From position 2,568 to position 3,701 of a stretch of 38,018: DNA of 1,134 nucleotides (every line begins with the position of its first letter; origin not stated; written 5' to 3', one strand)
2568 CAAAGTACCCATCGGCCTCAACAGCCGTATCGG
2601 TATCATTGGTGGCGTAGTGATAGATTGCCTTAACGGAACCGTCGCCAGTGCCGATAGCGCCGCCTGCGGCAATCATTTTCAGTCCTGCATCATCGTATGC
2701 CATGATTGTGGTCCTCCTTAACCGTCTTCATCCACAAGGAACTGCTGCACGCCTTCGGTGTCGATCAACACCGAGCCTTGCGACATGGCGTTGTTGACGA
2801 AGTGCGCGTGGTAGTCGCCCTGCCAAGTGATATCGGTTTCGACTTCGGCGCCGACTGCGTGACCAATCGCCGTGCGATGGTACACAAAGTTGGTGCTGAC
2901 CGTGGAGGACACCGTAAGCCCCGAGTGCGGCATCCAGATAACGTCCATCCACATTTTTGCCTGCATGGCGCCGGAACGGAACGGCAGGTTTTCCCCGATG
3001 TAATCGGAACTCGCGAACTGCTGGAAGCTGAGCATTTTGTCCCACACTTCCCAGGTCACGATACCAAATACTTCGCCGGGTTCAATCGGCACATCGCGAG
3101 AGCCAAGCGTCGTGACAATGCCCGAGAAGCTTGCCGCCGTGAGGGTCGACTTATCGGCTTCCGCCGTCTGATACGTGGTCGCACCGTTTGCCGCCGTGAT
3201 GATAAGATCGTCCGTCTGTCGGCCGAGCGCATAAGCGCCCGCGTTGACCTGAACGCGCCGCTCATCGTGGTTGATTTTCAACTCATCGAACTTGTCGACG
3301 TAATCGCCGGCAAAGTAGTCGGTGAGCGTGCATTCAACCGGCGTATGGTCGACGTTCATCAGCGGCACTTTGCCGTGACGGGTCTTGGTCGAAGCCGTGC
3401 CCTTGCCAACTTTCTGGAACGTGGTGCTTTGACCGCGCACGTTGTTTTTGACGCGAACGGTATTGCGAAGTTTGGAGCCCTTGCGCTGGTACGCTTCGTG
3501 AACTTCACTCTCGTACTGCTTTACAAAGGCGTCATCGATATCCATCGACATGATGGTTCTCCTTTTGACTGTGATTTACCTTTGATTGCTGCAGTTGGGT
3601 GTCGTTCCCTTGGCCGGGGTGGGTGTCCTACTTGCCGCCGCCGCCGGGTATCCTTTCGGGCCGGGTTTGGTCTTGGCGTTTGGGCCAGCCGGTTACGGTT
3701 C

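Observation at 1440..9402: Exact 12-mer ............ repeated upstream of late genes, always on the late-gene strand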

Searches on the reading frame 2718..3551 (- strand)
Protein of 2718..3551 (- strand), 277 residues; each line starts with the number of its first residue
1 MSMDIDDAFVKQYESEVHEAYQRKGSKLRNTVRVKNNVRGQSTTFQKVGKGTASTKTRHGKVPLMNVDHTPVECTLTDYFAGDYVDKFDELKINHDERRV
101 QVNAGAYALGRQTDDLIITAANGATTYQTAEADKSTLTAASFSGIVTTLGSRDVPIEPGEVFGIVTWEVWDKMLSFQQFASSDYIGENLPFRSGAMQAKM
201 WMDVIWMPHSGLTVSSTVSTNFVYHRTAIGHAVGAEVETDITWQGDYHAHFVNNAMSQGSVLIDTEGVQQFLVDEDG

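Call 7: search_protein_families(library=phrogs, proteins=[window:2718-3551:-], max_evalue=0.001)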
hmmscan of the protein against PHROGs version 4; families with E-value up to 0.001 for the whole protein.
window:2718-3551:- (277 aa): 2 families
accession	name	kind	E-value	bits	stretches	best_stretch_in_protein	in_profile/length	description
phrog_3437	-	head and packaging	3.3e-59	201.5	1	1-271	3-289/294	major head protein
phrog_267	-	head and packaging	3.1e-09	37.5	1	2-266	34-318/410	major head protein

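Call 10: find_related_loci(query=window:2718-3551:-, collection=viral_contigs, flank=10000)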
Query window:2718-3551:- (277 aa) in viral_contigs; peptide patterns used: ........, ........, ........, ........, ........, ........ (x = any residue, [..] = any of these).
7 stretches matched a pattern, but none encodes a relative of the query by tblastn (E <= 1e-3).

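Call 12: find_encoding_contigs(protein=window:2718-3551:-, flank=10000, max_places=10)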
Protein window:2718-3551:- (277 aa): 1 contig read that carries it; 1 place shown.
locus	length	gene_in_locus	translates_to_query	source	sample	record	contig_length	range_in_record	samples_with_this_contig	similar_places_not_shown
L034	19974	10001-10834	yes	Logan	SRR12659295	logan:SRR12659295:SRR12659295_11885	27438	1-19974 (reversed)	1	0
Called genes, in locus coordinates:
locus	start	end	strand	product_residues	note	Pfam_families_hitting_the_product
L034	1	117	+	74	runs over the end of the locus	-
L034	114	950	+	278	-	PF07120:DUF1376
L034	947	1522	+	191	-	-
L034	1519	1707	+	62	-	-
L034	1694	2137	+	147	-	-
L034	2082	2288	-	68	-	-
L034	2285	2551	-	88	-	-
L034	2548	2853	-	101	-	PF27050:Phage_P22_Y8K6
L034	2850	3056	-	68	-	-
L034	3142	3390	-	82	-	-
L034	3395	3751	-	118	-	-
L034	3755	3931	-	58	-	-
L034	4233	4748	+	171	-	-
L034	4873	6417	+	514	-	-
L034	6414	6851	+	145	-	-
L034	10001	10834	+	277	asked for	PF19821:Phage_capsid_2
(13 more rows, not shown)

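Call 17: find_homologous_proteins(query=window:2718-3551:-, max_evalue=1e-10)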
Query window:2718-3551:- (277 aa): 2703 proteins with E <= 1e-10 among 3506 candidates; the best 120 are listed.
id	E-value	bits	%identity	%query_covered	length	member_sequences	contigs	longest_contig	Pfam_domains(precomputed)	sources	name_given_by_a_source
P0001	1.7e-183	626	100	100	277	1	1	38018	PF19821.6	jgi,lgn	jgi:hypothetical protein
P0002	9.7e-117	407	63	100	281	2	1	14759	PF19821.6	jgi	jgi:hypothetical protein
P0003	6.4e-116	404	64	100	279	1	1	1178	PF19821.6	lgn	-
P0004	1.1e-115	404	64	99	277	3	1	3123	PF19821.6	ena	-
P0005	1.1e-113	397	63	99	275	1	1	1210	PF19821.6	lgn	-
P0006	1.1e-113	397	65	99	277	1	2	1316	PF19821.6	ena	-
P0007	2.3e-112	393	62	99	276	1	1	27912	PF19821.6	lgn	-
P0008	2.5e-112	393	60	100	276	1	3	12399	PF19821.6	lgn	-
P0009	2.5e-111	389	65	98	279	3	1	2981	PF19821.6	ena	-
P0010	1.1e-110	387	61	100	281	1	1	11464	PF19821.6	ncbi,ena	-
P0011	3.4e-109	382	61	99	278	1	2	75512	PF19821.6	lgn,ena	-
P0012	5.9e-107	375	64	99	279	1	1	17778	PF19821.6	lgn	-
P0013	6.5e-107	375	59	99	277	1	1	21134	PF19821.6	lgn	-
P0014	7.0e-107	375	60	99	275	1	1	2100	PF19821.6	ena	-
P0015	7.5e-107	375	60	99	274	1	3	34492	PF19821.6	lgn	-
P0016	1.3e-106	374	60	98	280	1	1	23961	PF19821.6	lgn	-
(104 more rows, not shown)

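Call 18: find_encoding_contigs(protein=P0007, flank=10000, max_places=3)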
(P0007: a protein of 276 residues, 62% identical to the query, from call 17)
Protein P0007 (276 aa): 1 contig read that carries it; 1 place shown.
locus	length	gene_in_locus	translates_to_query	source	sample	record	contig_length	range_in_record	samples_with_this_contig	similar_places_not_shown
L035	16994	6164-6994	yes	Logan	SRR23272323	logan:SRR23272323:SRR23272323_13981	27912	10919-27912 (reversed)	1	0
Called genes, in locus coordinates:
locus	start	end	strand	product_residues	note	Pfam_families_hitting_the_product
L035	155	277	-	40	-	-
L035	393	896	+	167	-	-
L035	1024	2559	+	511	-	-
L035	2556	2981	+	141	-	-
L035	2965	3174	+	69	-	-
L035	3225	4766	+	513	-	PF12236:Head-tail_con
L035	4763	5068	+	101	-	PF25181:Phage_Bbp19 (weak)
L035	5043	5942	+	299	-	-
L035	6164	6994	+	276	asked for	PF19821:Phage_capsid_2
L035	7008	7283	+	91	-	-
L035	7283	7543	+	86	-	-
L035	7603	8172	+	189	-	-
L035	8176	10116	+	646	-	-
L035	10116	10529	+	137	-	-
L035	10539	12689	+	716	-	-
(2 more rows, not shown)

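Call 19: find_encoding_contigs(protein=P0002, flank=10000, max_places=3)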
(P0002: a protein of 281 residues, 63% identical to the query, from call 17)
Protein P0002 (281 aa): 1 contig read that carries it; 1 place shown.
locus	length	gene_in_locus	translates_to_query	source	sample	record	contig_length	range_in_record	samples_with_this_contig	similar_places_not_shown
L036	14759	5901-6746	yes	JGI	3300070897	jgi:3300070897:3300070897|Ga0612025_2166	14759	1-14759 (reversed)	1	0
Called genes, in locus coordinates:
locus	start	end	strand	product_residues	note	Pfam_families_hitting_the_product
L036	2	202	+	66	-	?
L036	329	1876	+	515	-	PF04466:Terminase_3 (faint)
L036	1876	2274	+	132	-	-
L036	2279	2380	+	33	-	-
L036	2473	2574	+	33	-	-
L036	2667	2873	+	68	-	-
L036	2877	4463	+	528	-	PF12236:Head-tail_con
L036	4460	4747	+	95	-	PF25181:Phage_Bbp19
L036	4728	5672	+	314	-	-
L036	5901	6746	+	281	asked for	PF19821:Phage_capsid_2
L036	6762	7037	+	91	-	-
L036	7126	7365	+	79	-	-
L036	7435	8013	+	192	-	-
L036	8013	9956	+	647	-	-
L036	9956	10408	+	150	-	-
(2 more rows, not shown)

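Call 20: find_encoding_contigs(protein=P0015, flank=10000, max_places=3)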
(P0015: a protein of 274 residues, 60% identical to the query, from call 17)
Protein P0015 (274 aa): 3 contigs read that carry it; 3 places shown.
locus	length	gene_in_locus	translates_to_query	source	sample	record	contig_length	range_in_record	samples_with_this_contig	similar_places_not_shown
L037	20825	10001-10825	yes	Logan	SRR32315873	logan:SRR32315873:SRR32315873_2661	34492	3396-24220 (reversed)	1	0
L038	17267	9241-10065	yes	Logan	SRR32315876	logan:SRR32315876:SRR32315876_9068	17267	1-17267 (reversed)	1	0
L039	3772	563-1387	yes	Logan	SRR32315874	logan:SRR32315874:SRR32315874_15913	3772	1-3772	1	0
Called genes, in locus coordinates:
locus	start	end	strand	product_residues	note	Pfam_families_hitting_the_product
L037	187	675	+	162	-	-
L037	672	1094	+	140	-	PF13560:HTH_31 (weak), PF01381:HTH_3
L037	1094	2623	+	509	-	-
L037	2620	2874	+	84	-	-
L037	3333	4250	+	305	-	-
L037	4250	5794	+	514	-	PF12236:Head-tail_con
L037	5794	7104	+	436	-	-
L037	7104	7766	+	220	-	-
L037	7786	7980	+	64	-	-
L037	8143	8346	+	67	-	-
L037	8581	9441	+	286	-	PF05396:Phage_T7_Capsid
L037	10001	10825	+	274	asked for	PF19821:Phage_capsid_2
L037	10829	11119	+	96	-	-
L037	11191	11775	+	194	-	-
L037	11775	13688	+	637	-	-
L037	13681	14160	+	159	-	-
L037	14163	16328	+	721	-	-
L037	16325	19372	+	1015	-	PF18763:ddrB-ParB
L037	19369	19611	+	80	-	-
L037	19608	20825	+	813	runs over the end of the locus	-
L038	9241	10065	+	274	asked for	PF19821:Phage_capsid_2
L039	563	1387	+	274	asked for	PF19821:Phage_capsid_2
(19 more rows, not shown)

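Call 25: find_related_loci(query=A1, collection=genome_contigs, flank=10000)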
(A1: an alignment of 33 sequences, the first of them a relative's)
Query A1 (277 aa) in genome_contigs; peptide patterns used: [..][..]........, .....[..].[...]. (x = any residue, [..] = any of these).
600 stretches matched a pattern (row limit reached: there are more); 582 encode a relative of the query (tblastn E <= 1e-3); the best 80 are kept; 80 distinct loci.
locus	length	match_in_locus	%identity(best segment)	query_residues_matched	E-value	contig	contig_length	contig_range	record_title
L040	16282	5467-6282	58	1-275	2e-104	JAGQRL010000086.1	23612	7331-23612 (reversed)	MAG: Rhodospirillaceae bacterium isolate HKST-UBA02 2015-01-06_1_(paired)_contig_42659, whole genome shotgun sequence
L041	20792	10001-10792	59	1-268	4e-104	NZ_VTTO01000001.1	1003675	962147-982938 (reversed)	Azospirillum sp. B21 NODE_1_length_1003675, whole genome shotgun sequence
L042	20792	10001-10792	59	1-268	3e-104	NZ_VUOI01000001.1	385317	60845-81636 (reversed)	Azospirillum sp. INR13 pad05_BEN4355A3_BEN4355A3P4P.05, whole genome shotgun sequence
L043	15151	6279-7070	58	1-268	1e-103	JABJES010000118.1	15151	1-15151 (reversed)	MAG: Rhodospirillaceae bacterium isolate SI074_bin107 k141_1783880, whole genome shotgun sequence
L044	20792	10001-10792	59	1-268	2e-103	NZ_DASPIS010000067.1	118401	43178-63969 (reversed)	MAG: Azospirillum sp. isolate SMAG_U11989 k141_82539, whole genome shotgun sequence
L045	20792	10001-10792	59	1-268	2e-103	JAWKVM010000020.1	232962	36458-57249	MAG: Alphaproteobacteria bacterium isolate BC3.45 BC3.45.fa-20, whole genome shotgun sequence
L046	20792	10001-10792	59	1-268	2e-103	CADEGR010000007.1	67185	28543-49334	MAG: uncultured Alphaproteobacteria bacterium isolate Alphaproteobacteria sp. RBC091 genome assembly, contig: MAG091_7,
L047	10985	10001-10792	59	1-268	4e-103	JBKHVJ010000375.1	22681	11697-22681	MAG: Alphaproteobacteria bacterium isolate B_bin_12_orig k127_137136, whole genome shotgun sequence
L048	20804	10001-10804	57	1-271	6e-103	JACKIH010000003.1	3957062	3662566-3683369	MAG: Rhodospirillaceae bacterium isolate HK-STAS-PROT-2 HK-STAS-PROT-2_3, whole genome shotgun sequence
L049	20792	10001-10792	59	1-268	7e-103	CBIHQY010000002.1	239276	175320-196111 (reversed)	MAG TPA_asm: uncultured Azospirillum sp. isolate SRR18156209_binner23_Refined_32 genome assembly, contig: ERZ27336869.58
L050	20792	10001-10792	58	1-268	1e-102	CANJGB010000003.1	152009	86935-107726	MAG: Alphaproteobacteria bacterium isolate RH-23may17-1174 genome assembly, contig: RH-23may17-C605, whole genome shotgu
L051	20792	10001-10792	59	1-268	2e-102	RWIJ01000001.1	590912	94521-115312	Azospirillum sp. 412522 scaffold_1_size590912, whole genome shotgun sequence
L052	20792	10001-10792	58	1-268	2e-102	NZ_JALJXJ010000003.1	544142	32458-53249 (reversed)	Azospirillum lipoferum strain Sp59b Ga0451087_03, whole genome shotgun sequence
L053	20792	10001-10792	58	1-268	3e-102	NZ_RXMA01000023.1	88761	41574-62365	Azospirillum griseum strain L-25-5 w-1 Scaffold23, whole genome shotgun sequence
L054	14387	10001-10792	58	1-268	1e-102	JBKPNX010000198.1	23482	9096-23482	MAG: Pseudomonadota bacterium isolate GS_HAYS_MAG_00029 GS_HAYS_000004005102, whole genome shotgun sequence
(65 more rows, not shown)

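Call 30: find_related_loci(query=A1, collection=viral_contigs, flank=10000)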
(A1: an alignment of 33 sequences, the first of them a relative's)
Query A1 (277 aa) in viral_contigs; peptide patterns used: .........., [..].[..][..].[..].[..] (x = any residue, [..] = any of these).
600 stretches matched a pattern (row limit reached: there are more); 594 encode a relative of the query (tblastn E <= 1e-3); the best 80 are kept; 80 distinct loci.
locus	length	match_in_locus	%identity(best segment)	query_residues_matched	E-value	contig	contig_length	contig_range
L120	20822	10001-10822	56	1-275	3e-102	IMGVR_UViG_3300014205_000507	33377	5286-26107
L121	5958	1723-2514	57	1-268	7e-102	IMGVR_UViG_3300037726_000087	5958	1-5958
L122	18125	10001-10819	56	1-275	2e-101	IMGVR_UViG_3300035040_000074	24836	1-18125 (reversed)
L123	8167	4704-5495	58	1-268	2e-101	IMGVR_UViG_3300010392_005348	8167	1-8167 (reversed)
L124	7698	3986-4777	58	1-268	3e-101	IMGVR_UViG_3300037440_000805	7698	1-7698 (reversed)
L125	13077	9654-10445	58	1-268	3e-101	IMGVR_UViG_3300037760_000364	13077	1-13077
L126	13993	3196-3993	57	1-268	3e-101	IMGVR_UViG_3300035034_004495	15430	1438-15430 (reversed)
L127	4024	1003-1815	56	1-275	1e-101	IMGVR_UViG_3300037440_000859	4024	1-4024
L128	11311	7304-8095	57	1-268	6e-100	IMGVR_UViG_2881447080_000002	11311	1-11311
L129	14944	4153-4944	57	1-268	9e-100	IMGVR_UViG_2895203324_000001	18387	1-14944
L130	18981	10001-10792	57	1-268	3e-99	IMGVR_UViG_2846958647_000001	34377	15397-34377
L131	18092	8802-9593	57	1-268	2e-99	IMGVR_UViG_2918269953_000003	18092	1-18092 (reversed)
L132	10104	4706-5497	56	1-268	2e-99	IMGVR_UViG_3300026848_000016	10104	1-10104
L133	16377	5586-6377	56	1-268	2e-99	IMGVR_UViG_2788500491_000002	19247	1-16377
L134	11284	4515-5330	54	1-276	2e-99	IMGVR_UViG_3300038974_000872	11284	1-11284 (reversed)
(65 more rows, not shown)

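Call 32: find_encoding_contigs(protein=P0012, flank=10000, max_places=2)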
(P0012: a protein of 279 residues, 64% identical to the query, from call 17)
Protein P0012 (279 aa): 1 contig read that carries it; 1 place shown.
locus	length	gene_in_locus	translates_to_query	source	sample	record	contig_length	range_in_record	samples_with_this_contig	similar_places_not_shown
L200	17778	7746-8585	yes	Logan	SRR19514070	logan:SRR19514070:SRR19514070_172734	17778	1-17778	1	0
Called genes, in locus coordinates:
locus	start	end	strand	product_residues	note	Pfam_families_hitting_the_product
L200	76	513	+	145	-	-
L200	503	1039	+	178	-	-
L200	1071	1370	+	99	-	-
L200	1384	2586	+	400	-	-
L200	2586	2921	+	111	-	-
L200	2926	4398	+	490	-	-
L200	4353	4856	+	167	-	-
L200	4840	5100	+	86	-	-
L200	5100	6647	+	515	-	PF12236:Head-tail_con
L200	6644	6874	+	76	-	-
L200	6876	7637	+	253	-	-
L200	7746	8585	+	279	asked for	PF19821:Phage_capsid_2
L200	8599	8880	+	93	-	-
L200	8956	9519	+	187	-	-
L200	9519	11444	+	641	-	-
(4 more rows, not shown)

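Call 33: find_encoding_contigs(protein=P0011, flank=10000, max_places=2)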
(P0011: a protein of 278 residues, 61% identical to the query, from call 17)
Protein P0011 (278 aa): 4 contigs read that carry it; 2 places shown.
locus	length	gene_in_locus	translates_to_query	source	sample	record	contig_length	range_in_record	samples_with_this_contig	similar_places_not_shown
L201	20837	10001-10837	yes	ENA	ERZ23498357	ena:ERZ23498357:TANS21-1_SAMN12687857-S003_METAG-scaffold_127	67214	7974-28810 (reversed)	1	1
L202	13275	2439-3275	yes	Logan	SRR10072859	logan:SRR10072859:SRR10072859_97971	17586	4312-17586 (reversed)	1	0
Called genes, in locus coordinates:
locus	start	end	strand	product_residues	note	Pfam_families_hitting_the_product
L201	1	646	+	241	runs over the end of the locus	-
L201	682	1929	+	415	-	PF00772:DnaB, PF03796:DnaB_C, PF06745:ATPase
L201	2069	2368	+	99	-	PF21779:DUF6874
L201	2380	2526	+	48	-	-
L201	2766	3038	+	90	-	PF27050:Phage_P22_Y8K6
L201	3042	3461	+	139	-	-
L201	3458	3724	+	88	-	-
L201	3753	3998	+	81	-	-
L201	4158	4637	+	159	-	-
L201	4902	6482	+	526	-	-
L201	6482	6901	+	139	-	-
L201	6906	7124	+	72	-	-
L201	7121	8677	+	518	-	PF12236:Head-tail_con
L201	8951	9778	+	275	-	PF05396:Phage_T7_Capsid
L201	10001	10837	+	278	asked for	PF19821:Phage_capsid_2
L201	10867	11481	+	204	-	-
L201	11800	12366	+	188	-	-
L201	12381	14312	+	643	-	-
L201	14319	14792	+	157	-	-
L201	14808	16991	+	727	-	-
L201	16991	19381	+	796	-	PF18763:ddrB-ParB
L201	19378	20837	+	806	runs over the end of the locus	-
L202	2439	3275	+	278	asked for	PF19821:Phage_capsid_2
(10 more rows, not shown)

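Call 34: find_encoding_contigs(protein=P0016, flank=10000, max_places=2)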
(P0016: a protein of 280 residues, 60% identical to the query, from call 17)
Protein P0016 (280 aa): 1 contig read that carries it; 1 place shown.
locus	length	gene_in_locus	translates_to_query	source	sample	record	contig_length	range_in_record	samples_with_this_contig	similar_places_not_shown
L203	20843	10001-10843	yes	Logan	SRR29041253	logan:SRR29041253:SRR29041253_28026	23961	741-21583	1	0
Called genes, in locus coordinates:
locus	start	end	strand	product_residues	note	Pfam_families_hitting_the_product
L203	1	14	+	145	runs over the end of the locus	-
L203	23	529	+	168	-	PF02075:RuvC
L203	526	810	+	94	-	-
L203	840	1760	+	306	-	-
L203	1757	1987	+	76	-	-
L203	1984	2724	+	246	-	-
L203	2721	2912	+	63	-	-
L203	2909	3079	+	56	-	-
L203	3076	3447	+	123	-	-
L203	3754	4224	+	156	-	-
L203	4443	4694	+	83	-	-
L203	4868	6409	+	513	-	-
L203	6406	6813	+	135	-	-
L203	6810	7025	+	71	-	-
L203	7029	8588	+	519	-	PF12236:Head-tail_con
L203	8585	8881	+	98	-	PF25181:Phage_Bbp19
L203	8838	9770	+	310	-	-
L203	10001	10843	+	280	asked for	PF19821:Phage_capsid_2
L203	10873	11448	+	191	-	-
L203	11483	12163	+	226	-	-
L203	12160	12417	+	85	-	-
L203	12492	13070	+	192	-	-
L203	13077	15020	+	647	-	-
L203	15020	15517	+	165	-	-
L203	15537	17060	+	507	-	-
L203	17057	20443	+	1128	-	-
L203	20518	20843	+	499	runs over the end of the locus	-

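Call 42: search_protein_families(library=pfam, proteins=[L203:3076-3447:+, L203:2909-3079:+, L203:2721-2912:+, L203:1984-2724:+, L203:4443-4694:+, L201:3753-3998:+, L201:3458-3724:+, L201:3042-3461:+, L201:2766-3038:+, L037:672-1094:+], max_evalue=0.01)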
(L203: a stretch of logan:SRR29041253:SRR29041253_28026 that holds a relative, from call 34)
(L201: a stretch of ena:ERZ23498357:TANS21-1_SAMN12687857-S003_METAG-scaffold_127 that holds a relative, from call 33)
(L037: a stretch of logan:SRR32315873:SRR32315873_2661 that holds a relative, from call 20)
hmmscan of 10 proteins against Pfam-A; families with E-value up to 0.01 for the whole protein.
L203:3076-3447:+ (123 aa): 0 families

L203:2909-3079:+ (56 aa): 0 families

L203:2721-2912:+ (63 aa): 0 families

L203:1984-2724:+ (246 aa): 0 families

L203:4443-4694:+ (83 aa): 0 families

L201:3753-3998:+ (81 aa): 0 families

L201:3458-3724:+ (88 aa): 0 families

L201:3042-3461:+ (139 aa): 0 families

L201:2766-3038:+ (90 aa): 0 families

L037:672-1094:+ (140 aa): 2 families
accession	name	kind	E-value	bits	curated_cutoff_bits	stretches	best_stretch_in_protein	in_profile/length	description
PF01381.28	HTH_3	-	1.4e-07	31.8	23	1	46-96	3-53/55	Helix-turn-helix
PF13560.12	HTH_31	-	2.8e-07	31.2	27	1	43-98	5-61/64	Helix-turn-helix domain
